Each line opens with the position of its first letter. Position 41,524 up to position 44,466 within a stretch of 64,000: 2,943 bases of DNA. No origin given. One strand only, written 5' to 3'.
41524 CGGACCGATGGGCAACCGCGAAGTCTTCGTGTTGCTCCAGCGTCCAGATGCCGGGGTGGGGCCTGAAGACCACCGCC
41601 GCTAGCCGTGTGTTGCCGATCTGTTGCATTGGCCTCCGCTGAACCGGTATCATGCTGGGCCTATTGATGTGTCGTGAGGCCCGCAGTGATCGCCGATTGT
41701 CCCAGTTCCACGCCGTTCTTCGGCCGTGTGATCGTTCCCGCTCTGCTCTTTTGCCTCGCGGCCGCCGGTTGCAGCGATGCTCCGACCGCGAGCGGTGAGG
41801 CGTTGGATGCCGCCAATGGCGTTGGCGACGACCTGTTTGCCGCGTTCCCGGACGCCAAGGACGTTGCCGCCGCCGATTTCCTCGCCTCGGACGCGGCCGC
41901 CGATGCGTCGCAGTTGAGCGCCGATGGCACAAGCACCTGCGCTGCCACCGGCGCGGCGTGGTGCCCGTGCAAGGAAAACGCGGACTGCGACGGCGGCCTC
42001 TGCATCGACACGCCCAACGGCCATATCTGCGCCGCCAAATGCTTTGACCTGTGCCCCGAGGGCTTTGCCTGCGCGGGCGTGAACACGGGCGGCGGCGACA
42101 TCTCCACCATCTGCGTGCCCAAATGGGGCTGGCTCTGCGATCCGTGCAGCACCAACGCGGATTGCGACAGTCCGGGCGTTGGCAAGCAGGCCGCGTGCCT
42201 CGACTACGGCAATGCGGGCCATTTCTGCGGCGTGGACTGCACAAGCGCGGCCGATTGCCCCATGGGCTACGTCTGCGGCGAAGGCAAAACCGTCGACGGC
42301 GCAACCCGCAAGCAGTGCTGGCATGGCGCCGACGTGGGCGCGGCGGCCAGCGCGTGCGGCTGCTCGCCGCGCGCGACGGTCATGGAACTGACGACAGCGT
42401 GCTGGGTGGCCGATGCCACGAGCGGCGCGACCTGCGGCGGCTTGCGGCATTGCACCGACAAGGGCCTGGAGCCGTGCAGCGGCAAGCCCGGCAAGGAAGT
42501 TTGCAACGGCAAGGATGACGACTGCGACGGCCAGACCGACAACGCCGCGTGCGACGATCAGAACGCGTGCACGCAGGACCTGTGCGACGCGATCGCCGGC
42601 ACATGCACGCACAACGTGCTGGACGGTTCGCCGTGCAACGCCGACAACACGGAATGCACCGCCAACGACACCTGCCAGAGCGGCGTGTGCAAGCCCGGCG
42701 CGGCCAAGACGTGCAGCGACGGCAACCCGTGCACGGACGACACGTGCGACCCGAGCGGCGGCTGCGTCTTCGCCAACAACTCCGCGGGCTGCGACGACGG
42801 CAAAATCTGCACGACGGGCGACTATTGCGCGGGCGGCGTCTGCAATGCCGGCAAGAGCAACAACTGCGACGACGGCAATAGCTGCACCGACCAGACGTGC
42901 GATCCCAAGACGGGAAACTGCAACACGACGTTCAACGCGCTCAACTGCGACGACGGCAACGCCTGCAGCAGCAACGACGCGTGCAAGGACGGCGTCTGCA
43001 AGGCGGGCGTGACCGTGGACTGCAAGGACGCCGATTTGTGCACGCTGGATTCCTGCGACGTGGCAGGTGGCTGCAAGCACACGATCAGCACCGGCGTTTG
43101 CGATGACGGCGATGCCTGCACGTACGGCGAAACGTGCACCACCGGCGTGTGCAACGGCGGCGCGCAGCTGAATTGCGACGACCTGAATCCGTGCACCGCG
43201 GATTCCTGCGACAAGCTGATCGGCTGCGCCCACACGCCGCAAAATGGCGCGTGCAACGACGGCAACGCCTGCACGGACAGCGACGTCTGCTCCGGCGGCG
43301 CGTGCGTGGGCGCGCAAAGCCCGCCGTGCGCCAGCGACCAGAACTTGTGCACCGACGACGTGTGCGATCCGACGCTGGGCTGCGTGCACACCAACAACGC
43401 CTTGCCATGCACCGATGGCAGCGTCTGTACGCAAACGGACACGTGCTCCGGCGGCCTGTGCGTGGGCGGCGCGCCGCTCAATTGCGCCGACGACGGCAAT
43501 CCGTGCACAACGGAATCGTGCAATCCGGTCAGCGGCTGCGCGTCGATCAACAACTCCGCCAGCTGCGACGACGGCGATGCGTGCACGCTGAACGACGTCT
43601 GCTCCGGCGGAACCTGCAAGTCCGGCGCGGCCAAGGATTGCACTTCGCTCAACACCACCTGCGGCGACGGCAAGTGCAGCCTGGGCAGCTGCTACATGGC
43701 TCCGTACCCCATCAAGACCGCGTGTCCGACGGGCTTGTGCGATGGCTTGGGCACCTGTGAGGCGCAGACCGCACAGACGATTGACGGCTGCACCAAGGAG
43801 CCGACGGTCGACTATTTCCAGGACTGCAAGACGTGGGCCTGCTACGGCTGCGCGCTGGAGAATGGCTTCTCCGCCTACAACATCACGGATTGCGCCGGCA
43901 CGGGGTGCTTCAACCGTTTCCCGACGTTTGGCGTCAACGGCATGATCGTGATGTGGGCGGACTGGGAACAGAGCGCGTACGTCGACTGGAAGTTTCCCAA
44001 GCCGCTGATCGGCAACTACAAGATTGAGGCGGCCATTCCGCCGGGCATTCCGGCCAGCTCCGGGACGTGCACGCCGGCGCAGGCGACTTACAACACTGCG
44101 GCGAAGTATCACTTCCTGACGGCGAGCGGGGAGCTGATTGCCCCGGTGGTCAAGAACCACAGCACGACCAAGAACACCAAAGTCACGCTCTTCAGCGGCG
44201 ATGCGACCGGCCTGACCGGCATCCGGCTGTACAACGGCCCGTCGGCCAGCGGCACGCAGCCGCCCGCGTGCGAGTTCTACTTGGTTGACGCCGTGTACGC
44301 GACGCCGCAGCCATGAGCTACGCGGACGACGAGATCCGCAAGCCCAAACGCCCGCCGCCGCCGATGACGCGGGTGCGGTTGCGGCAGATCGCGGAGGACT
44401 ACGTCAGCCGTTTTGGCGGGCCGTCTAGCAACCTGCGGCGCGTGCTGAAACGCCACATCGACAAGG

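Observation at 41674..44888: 880-aa cysteine-rich tandem-repeat lipoprotein translationally coupled to recX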

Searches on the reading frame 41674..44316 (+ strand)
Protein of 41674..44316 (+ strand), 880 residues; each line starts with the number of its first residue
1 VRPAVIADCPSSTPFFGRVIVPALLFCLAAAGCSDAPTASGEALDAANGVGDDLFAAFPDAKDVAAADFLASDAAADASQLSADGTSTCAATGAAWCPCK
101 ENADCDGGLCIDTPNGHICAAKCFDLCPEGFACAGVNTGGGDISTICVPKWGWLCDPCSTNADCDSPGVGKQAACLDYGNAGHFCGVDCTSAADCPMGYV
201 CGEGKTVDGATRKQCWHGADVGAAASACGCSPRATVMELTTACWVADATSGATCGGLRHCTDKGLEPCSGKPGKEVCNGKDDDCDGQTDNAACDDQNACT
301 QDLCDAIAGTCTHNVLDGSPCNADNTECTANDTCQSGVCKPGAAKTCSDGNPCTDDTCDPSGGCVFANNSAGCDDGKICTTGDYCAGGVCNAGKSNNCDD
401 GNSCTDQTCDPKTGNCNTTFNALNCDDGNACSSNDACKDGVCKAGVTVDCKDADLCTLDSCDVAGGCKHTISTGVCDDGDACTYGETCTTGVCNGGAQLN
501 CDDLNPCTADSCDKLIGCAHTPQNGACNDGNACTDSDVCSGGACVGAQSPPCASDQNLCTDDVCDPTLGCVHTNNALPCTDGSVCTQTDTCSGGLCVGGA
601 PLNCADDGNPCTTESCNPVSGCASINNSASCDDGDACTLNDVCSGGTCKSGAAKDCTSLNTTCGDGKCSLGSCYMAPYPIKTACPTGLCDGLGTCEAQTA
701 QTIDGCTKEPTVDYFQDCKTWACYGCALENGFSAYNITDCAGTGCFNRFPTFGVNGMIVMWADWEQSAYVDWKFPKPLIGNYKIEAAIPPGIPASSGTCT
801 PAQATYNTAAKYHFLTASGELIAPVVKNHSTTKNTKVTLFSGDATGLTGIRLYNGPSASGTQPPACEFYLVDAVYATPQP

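Call 3: search_protein_families(library=pfam, proteins=[window:41674-44316:+], max_evalue=0.01)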
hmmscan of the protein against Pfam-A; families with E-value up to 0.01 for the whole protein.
window:41674-44316:+ (880 aa): 1 family
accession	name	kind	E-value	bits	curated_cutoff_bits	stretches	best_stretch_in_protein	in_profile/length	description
PF00526.23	Dicty_CTDC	-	8.1e-18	64.3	27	6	500-522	1-23/24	Dictyostelium (slime mold) repeat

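Call 4: search_protein_families(library=ncbifam, proteins=[window:41674-44316:+], max_evalue=0.01)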
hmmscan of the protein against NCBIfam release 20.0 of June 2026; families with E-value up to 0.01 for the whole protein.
window:41674-44316:+ (880 aa): 0 families

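Call 27: search_solved_structures(query=window:41674-44313:+, max_evalue=1)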
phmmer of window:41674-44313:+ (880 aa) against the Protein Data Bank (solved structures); distinct sequences matched with E-value up to 1: 0.

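Call 31: find_homologous_proteins(query=window:41674-44313:+, max_evalue=1e-10)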
Query window:41674-44313:+ (880 aa): 4028 proteins with E <= 1e-10 among 8000 candidates; the best 120 are listed.
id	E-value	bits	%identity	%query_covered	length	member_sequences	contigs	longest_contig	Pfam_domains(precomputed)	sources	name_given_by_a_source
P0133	0.0e+0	1894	94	100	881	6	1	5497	PF00526.24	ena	-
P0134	0.0e+0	1464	75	98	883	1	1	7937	PF00526.24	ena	-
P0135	0.0e+0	1462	73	100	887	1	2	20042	PF00526.24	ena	-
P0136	0.0e+0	1357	71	98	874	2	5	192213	PF00526.24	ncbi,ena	-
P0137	0.0e+0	1319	68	100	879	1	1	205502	PF00526.24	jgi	jgi:hypothetical protein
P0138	0.0e+0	1279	66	99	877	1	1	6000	PF00526.24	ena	-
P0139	0.0e+0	1277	67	98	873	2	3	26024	PF00526.24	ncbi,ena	-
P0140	0.0e+0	1240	64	98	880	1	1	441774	PF00526.24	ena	-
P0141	0.0e+0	1191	67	90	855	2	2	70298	PF00526.24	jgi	-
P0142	0.0e+0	1185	65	97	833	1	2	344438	PF00526.24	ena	-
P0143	3.0e-288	977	50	43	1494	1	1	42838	PF00526.24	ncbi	ncbi:MAG: hypothetical protein ACE5E4_06030 [Candidatus Binatia bacterium]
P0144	2.8e-279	948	39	71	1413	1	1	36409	PF00526.24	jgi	jgi:cysteine-rich repeat protein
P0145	1.4e-278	945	40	66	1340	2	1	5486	PF00526.24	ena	-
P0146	7.1e-266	903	37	75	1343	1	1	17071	PF00526.24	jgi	jgi:cysteine-rich repeat protein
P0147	6.2e-263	893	40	64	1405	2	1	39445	PF00526.24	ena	-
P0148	1.7e-259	882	44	63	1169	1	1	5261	PF00526.24,PF23283.2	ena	-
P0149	1.8e-258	879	43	64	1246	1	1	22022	PF00526.24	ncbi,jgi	jgi:hypothetical protein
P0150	1.6e-253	862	40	64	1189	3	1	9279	PF00526.24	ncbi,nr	ncbi:MAG: hypothetical protein FJ109_11920 [Deltaproteobacteria bacterium]|nr:hypothetical protein [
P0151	1.0e-251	856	40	66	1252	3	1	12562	PF00526.24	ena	-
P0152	5.0e-243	828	41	64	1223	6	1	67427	PF00526.24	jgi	jgi:hypothetical protein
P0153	2.4e-241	822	40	70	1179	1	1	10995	PF00526.24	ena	-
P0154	3.9e-239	815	48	42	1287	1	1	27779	PF00526.24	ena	-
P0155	1.4e-234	800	38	73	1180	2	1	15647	PF00526.24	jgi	-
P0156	4.2e-234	798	42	74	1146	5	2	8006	PF00526.24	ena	-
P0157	4.0e-231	788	34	70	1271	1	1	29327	PF00526.24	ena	-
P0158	3.5e-230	785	37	73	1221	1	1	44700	PF00526.24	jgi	jgi:cysteine-rich repeat protein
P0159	3.2e-228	779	40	64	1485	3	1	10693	PF00526.24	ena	-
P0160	2.5e-227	776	37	74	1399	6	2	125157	PF00526.24,PF00147.24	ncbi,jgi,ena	-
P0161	6.7e-225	768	36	71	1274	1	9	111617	PF00526.24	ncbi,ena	-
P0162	2.0e-222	759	40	79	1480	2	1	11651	PF00526.24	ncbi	-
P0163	2.6e-222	759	41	65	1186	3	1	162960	PF00526.24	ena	-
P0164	2.1e-219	749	38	72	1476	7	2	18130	PF00526.24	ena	-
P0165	8.2e-219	747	44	74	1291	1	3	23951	PF00526.24,PF00932.26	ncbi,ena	-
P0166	3.1e-217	742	38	70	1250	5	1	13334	PF00526.24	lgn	-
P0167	8.7e-216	737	38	71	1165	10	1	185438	PF00526.24,PF00932.26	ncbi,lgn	-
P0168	9.2e-216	737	37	73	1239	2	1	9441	PF00526.24,PF12810.14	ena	-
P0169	6.8e-215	734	39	69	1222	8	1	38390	PF00526.24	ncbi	-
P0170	1.1e-214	734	36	68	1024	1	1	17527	PF00526.24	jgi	-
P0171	9.0e-214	731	41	73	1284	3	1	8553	PF00526.24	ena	-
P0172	6.7e-213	728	51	40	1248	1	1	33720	PF00526.24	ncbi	ncbi:MAG: hypothetical protein ACE5E4_08180 [Candidatus Binatia bacterium]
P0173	3.7e-212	725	40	73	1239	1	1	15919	PF00526.24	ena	-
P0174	1.4e-211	723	42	65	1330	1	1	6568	PF00526.24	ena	-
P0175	4.5e-211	722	41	64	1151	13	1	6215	PF00526.24,PF00059.28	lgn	-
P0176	2.4e-210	719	42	64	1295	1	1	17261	PF00526.24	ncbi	ncbi:MAG: hypothetical protein ABIK09_04630 [Pseudomonadota bacterium]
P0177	5.1e-210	718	36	74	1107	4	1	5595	PF00526.24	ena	-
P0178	2.3e-209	716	37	72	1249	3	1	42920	PF00526.24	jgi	jgi:hypothetical protein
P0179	1.0e-208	714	34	79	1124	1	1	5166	PF00526.24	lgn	-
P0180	1.6e-208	713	39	64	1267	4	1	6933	PF00526.24,PF21722.5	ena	-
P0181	1.9e-208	713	40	70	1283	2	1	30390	PF00526.24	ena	-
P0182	2.1e-208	713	39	73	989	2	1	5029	PF00526.24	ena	-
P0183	2.5e-207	709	41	69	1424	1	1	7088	PF00526.24,PF07603.18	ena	-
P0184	2.9e-207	709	51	40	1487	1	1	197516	PF00526.24,PF00932.26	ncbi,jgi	-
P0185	1.2e-206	707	47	48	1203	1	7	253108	PF00526.24,PF00147.24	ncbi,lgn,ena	-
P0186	1.0e-205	704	45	64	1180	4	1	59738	PF02412.24,PF00526.24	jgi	jgi:hypothetical protein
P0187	6.7e-204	698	37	70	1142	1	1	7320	PF00526.24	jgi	-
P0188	1.0e-203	697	41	64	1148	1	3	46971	PF00526.24,PF00059.28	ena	-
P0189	1.1e-203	697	46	44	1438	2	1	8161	PF00526.24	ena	-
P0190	3.5e-203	696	41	64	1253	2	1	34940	PF00526.24,PF00059.28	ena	-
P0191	2.5e-202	693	42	73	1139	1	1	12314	PF00526.24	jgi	-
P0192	3.2e-202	693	41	64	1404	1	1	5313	PF00526.24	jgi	jgi:cysteine-rich repeat protein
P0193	1.9e-201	690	38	68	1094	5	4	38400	PF00526.24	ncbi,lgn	-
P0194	2.1e-201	690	42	68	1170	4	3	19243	PF00526.24,PF23283.2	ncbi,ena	-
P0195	3.5e-201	689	39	73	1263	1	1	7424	PF00526.24,PF00059.28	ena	-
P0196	6.9e-201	688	36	69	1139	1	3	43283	PF00526.24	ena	-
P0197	5.7e-200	685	47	64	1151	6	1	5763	PF00526.24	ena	-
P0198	1.4e-198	680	51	41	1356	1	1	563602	PF00526.24,PF13620.13,PF22904.4,PF17210.10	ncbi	-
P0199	3.0e-198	679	40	56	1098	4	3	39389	PF00526.24,PF00059.28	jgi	-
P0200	4.0e-198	679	39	73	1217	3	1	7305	PF00526.24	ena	-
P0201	4.5e-198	679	39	65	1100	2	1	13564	PF00526.24,PF00147.24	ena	-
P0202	6.1e-198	678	46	43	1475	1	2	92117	PF00526.24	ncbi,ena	-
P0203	7.1e-198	678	37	75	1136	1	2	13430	PF00526.24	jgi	jgi:hypothetical protein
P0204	8.4e-197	675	40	64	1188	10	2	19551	PF00526.24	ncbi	-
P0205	2.5e-196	673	40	76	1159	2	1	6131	PF00526.24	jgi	-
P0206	2.5e-196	673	38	75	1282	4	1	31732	PF00526.24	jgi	jgi:hypothetical protein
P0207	2.8e-196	673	41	73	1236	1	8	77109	PF00526.24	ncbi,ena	-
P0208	3.9e-196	672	38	73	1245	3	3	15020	PF00526.24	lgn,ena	-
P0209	1.8e-195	670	38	74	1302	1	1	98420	PF00526.24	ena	-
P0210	3.0e-195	669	41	68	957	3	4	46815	PF00526.24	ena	-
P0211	3.3e-195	669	39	74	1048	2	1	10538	PF00526.24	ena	-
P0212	2.7e-194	666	44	73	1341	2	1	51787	PF00526.24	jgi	-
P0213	3.4e-194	666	39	65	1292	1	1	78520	PF00526.24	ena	-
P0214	4.4e-194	666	52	42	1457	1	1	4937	PF00526.24,PF24517.3,PF02333.21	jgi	-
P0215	4.7e-194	665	42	68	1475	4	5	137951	PF00526.24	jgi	-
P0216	5.9e-194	665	41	68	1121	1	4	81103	PF00526.24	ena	-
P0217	1.9e-193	663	35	76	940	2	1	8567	PF00526.24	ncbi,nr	ncbi:MAG: hypothetical protein VYE15_00405, partial [Myxococcota bacterium]|nr:hypothetical protein 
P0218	6.6e-193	662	41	68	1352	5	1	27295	PF00526.24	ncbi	-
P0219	8.8e-193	661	39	64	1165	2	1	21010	PF00526.24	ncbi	-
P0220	1.0e-191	658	41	64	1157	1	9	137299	PF00526.24,PF00059.28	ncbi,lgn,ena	-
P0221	2.1e-191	657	41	67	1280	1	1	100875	PF00526.24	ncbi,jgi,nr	ncbi:MAG: hypothetical protein FJ109_00155 [Deltaproteobacteria bacterium]|nr:hypothetical protein [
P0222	2.2e-191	657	40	67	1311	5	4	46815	PF00526.24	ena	-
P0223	2.2e-191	657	38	69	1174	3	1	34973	PF00526.24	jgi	jgi:cysteine-rich repeat protein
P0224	2.7e-191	656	38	74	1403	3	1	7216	PF00526.24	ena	-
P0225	6.0e-191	655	38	75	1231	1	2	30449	PF00526.24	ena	-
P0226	6.3e-191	655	41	71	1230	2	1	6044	PF00526.24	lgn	-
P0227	2.3e-190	653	52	42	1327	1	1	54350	PF00526.24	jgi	-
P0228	5.3e-190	652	44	67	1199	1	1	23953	PF00526.24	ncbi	-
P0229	6.3e-190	652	36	73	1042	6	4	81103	PF00526.24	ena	-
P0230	6.5e-190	652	39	64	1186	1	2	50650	PF00526.24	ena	-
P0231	1.6e-189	650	36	73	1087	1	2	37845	PF00526.24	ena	-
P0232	5.1e-189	649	38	76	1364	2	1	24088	PF00526.24,PF21722.5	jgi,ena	-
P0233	6.0e-189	649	36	71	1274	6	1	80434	PF00526.24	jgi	jgi:cysteine-rich repeat protein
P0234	2.1e-188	647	40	64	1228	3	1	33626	PF00526.24,PF12810.14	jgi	-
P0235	2.1e-188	647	40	77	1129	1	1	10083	PF00526.24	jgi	-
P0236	3.4e-188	646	39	72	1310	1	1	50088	PF00526.24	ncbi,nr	ncbi:MAG: hypothetical protein EXR79_10240 [Myxococcales bacterium]|nr:hypothetical protein [Myxococ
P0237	5.5e-188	645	37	79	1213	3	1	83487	PF00526.24,PF00059.28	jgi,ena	-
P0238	7.0e-188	645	40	75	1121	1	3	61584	PF00526.24,PF23283.2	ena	-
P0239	7.3e-188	645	41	71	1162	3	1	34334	PF00526.24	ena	-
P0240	9.6e-188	645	40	66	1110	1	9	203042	PF00526.24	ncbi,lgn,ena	-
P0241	1.3e-187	644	42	68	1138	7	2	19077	PF00526.24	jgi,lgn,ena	-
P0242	2.3e-187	643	36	74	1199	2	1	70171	PF00526.24,PF00059.28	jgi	jgi:hypothetical protein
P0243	3.5e-187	643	41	47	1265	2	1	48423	PF00526.24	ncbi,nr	ncbi:MAG: hypothetical protein FJ100_06120 [Deltaproteobacteria bacterium]|nr:hypothetical protein [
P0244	1.4e-186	641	36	71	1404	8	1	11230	PF00526.24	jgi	jgi:cysteine-rich repeat protein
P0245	1.4e-186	641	39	64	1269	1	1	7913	PF00526.24,PF00059.28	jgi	-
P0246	1.5e-186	641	37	75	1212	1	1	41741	PF00526.24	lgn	-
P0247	8.9e-186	638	45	66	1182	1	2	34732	PF00526.24,PF00932.26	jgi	-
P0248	9.1e-186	638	40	70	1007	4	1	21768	PF00526.24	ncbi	-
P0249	9.9e-186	638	41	73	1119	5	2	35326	PF00526.24,PF23283.2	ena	-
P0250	1.1e-185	638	39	68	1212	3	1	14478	PF00526.24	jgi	jgi:hypothetical protein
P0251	1.4e-185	637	40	48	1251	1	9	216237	PF00526.24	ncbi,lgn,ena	-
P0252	2.2e-185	637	40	75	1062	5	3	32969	PF00526.24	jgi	jgi:hypothetical protein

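Call 36: find_encoding_contigs(protein=P0140, flank=5000, max_places=1)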
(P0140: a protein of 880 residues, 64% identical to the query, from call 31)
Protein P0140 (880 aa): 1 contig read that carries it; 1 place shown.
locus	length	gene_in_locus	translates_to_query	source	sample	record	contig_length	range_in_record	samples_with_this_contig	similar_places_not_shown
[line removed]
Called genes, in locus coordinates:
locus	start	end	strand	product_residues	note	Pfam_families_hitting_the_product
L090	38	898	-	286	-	-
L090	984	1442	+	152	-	PF22550:CesT_Tir_1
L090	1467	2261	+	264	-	PF04012:PspA_IM30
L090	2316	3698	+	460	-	-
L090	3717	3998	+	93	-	PF02609:Exonuc_VII_S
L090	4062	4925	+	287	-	PF01479:S4 (weak), PF01728:FtsJ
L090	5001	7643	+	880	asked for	PF00526:Dicty_CTDC (weak)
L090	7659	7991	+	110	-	PF21814:DUF6883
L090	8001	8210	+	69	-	PF16277:DUF4926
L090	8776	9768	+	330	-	PF00478:IMPDH (faint), PF03060:NMO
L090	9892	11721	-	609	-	PF00664:ABC_membrane, PF00005:ABC_tran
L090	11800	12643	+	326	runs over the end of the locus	-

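Call 37: find_encoding_contigs(protein=P0142, flank=5000, max_places=1)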
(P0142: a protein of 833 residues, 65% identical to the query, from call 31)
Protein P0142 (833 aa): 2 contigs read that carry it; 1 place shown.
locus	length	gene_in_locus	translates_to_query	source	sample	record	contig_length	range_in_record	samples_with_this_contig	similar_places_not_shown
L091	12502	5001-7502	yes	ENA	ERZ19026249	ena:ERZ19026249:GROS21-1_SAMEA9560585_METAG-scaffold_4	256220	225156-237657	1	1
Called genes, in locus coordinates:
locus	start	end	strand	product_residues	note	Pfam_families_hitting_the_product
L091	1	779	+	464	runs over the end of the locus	PF07549:Sec_GG (faint), PF02355:SecD_SecF_C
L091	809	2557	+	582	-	PF01368:DHH, PF02272:DHHA1, PF17768:RecJ_OB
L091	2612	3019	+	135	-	PF22550:CesT_Tir_1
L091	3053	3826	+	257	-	PF04012:PspA_IM30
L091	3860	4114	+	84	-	PF02609:Exonuc_VII_S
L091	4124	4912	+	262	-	PF01728:FtsJ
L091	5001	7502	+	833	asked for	PF00526:Dicty_CTDC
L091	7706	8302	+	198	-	-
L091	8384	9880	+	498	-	-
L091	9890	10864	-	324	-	PF08501:Shikimate_dh_N, PF01488:Shikimate_DH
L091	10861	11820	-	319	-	PF06574:FAD_syn, PF01687:Flavokinase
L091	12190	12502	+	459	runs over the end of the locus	-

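Call 38: find_encoding_contigs(protein=P0141, flank=5000, max_places=1)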
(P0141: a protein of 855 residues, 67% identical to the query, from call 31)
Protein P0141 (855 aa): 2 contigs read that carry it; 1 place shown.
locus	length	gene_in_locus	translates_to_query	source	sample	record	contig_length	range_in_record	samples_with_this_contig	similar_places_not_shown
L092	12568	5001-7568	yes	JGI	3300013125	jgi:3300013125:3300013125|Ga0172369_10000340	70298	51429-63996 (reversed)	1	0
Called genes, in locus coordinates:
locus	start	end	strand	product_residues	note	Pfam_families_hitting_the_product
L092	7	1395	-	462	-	PF00753:Lactamase_B, PF12706:Lactamase_B_2 (weak), PF10996:Beta-Casp, PF07521:RMMBL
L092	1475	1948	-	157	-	PF03625:DUF302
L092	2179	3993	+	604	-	PF00270:DEAD, PF00271:Helicase_C, PF25399:DeaD_dimer, PF03880:DbpA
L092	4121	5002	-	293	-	PF01925:TauE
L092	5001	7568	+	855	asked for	PF00526:Dicty_CTDC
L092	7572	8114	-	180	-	-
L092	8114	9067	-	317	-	-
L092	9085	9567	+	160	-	PF09650:PHA_gran_rgn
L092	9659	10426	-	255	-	PF11127:YgaP-like_TM, PF10604:Polyketide_cyc2 (weak), PF03364:Polyketide_cyc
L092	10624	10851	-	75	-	-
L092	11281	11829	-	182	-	-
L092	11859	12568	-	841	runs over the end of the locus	PF03176:MMPL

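Call 45: search_protein_families(library=pfam, proteins=[P0175, P0160, P0165, P0148, P0168, P0180, P0183], max_evalue=0.001)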
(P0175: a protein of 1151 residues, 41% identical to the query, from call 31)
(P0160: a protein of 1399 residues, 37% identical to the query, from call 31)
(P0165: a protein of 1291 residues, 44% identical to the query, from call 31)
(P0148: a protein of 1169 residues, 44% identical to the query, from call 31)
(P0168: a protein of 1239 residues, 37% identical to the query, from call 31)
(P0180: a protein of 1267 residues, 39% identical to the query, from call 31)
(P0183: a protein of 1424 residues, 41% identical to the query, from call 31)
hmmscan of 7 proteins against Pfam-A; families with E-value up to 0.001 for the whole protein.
P0175 (1151 aa): 2 families
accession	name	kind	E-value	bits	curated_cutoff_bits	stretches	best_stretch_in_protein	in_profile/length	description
PF00526.23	Dicty_CTDC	-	2.4e-64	213.1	27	11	266-288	1-23/24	Dictyostelium (slime mold) repeat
PF00059.27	Lectin_C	-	7.2e-26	91.5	22.6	1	1041-1150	2-107/107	Lectin C-type domain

P0160 (1399 aa): 2 families
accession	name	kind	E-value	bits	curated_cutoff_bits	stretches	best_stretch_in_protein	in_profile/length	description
PF00526.23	Dicty_CTDC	-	4.3e-56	186.7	27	10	560-582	1-23/24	Dictyostelium (slime mold) repeat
PF00147.23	Fibrinogen_C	-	5.2e-07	30.2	22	1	1227-1276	2-53/221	Fibrinogen beta and gamma chains, C-terminal globular domain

P0165 (1291 aa): 2 families
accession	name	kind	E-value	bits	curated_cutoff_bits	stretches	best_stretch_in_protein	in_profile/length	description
PF00526.23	Dicty_CTDC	-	1e-32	112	27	9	449-469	2-22/24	Dictyostelium (slime mold) repeat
PF00932.25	LTD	-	2.2e-07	31.7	34.3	1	1128-1243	3-107/109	Lamin Tail Domain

P0148 (1169 aa): 3 families
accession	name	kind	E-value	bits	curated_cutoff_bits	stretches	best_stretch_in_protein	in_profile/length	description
PF00526.23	Dicty_CTDC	-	8.9e-75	246.4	27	11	784-805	2-23/24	Dictyostelium (slime mold) repeat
PF23283.1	D8C_UMOD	-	9.4e-20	71.1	27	1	1085-1166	4-87/88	Uromodulin-like, D8C domain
PF13948.11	DUF4215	-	0.00022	21.9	27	1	1013-1041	20-47/47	Domain of unknown function (DUF4215)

P0168 (1239 aa): 2 families
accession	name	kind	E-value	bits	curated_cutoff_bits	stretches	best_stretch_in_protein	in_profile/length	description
PF00526.23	Dicty_CTDC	-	1.4e-41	140.3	27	7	737-759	1-23/24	Dictyostelium (slime mold) repeat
PF12810.13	ALK_LTK_GRD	-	4.9e-17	63.2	24.5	1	1014-1219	12-203/243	ALK/LTK, Glycine-rich domain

P0180 (1267 aa): 2 families
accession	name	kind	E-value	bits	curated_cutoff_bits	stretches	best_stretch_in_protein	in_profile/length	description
PF00526.23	Dicty_CTDC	-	7.6e-47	157.2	27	7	687-707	2-22/24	Dictyostelium (slime mold) repeat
PF21722.4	Gly_rich_2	-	1.9e-10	41.6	24.3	1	1053-1266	7-225/226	Glycine-rich domain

P0183 (1424 aa): 2 families
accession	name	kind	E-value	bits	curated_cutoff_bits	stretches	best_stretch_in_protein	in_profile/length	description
PF00526.23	Dicty_CTDC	-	1.4e-39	133.9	27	9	599-621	2-24/24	Dictyostelium (slime mold) repeat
PF07603.17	Lcl_C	-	4.7e-27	95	34.9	1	1304-1424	2-117/117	Lcl C-terminal domain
